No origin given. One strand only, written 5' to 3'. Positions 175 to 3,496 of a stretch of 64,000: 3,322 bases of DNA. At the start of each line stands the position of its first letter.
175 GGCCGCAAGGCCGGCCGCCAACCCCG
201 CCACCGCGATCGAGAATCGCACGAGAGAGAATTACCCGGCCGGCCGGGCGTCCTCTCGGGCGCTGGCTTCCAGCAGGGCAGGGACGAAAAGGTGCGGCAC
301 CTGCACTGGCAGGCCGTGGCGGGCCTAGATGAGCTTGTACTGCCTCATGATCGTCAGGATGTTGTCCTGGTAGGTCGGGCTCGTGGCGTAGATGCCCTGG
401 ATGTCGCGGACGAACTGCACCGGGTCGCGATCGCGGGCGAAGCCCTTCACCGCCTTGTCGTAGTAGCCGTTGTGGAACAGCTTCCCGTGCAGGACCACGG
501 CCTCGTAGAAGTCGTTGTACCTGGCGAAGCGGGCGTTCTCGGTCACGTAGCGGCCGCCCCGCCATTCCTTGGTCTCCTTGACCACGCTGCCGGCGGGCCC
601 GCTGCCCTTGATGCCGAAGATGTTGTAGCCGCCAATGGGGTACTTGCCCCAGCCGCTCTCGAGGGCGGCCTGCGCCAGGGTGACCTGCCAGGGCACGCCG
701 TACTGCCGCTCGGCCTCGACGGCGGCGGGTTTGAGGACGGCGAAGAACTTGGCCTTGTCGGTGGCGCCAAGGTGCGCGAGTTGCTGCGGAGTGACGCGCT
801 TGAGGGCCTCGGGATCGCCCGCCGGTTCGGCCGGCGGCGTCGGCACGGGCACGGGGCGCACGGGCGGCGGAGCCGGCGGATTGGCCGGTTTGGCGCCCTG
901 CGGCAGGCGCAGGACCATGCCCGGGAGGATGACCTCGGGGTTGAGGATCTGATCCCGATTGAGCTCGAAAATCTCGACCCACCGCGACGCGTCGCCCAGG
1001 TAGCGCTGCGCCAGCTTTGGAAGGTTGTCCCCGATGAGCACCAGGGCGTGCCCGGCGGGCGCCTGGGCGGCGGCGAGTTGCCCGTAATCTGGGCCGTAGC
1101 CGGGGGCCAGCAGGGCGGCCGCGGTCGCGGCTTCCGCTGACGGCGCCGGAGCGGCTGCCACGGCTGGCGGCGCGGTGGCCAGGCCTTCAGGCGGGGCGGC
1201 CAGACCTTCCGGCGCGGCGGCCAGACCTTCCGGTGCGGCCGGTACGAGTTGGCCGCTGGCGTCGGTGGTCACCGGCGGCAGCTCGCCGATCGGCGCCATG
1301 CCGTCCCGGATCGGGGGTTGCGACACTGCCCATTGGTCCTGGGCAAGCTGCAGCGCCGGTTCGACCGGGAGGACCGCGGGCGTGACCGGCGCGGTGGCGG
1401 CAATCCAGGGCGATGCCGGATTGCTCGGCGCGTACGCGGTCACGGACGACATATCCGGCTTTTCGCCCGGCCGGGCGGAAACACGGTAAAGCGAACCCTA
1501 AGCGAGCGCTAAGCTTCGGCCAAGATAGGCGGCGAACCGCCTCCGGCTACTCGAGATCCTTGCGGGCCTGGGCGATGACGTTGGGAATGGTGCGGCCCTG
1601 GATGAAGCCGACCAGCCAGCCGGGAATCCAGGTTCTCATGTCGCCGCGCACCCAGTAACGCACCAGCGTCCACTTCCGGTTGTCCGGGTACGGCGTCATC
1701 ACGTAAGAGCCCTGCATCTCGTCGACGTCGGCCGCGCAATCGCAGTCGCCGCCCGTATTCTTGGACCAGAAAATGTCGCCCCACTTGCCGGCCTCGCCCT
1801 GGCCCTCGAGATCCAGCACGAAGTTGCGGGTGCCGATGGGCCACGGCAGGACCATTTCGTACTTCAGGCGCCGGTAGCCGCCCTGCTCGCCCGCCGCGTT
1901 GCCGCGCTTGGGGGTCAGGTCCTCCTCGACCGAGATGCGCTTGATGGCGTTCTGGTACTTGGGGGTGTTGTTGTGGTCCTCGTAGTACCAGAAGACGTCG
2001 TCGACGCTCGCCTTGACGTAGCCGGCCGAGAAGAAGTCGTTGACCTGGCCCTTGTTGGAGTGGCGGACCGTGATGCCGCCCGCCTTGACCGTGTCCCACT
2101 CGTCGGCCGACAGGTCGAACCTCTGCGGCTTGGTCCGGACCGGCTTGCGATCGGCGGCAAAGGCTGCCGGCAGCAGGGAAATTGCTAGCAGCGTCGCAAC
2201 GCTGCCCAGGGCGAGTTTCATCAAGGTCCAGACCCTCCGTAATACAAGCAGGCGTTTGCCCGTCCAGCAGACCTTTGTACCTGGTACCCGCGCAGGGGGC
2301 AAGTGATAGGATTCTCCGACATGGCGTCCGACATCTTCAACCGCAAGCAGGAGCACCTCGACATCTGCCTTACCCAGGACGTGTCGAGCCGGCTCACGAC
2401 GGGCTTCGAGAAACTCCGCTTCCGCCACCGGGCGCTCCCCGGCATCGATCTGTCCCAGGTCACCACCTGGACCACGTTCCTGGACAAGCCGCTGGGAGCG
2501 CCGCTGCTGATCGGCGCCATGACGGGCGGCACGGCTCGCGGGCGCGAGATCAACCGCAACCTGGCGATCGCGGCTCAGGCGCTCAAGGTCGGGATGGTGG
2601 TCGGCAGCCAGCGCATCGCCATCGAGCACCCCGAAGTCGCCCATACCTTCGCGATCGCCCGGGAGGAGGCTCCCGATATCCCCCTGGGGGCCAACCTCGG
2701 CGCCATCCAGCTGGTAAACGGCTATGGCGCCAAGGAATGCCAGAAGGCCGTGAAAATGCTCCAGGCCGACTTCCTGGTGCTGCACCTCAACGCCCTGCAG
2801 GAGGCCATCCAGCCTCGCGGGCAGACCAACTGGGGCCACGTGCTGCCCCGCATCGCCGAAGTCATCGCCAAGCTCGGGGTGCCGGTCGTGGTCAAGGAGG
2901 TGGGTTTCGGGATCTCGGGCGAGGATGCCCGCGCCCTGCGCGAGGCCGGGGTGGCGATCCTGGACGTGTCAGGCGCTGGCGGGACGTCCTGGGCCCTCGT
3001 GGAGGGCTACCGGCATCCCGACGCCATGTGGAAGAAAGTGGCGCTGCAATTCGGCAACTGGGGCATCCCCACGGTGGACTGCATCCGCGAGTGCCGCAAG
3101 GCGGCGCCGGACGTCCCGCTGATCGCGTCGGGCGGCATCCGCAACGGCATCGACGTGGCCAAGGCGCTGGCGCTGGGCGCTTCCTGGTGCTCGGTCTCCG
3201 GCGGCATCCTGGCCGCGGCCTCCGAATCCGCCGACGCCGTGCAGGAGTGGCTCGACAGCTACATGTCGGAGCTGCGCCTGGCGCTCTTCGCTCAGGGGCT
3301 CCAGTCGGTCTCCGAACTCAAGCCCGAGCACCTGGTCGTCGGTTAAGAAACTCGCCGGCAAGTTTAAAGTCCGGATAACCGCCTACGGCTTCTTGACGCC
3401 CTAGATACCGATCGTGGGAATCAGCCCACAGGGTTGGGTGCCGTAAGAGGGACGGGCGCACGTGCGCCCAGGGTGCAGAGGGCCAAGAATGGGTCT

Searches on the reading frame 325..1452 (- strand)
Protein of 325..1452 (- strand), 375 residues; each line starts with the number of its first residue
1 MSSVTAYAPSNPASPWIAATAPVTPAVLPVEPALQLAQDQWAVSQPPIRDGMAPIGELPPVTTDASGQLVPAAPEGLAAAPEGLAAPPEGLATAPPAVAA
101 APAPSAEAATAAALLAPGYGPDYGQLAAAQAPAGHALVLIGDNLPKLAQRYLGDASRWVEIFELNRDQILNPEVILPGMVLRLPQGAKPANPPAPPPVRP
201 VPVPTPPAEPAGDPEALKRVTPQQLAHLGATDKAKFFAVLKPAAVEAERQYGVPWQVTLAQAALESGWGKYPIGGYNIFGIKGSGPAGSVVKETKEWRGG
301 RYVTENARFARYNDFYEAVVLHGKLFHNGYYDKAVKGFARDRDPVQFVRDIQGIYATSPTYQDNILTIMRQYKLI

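Call 79: search_protein_families(library=pfam, proteins=[window:325-1452:-], max_evalue=0.0001)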
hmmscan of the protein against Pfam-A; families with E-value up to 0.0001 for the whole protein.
window:325-1452:- (375 aa): 1 family
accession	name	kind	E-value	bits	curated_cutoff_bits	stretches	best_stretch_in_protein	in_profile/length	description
PF01832.25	Glucosaminidase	-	6.3e-23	82.2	30.2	1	242-374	2-123/123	Mannosyl-glycoprotein endo-beta-N-acetylglucosaminidase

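Call 87: find_encoding_contigs(protein=window:325-1452:-, flank=10000, max_places=4)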
Protein window:325-1452:- (375 aa): no gene with exactly this product is on record in the collection.

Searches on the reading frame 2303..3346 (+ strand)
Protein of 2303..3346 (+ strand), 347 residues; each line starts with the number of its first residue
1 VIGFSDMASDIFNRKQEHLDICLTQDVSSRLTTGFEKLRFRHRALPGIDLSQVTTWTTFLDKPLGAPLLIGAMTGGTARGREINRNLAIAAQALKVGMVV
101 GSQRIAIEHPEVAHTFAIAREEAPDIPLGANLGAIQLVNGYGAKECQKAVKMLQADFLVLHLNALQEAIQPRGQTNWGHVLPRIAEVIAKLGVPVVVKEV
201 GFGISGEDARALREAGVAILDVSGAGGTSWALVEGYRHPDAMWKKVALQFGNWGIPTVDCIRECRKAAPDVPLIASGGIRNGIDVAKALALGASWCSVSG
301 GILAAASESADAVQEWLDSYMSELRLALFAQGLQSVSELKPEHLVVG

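Call 79: search_protein_families(library=pfam, proteins=[window:2303-3346:+], max_evalue=0.0001)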
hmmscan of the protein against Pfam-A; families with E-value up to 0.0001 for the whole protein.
window:2303-3346:+ (347 aa): 2 families
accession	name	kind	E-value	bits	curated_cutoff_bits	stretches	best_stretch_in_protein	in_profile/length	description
PF01070.24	FMN_dh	-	9.4e-28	97.7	24.9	1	183-344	209-348/350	FMN-dependent dehydrogenase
PF00478.31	IMPDH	-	8.4e-08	32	25.6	1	253-311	188-247/345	IMP dehydrogenase / GMP reductase domain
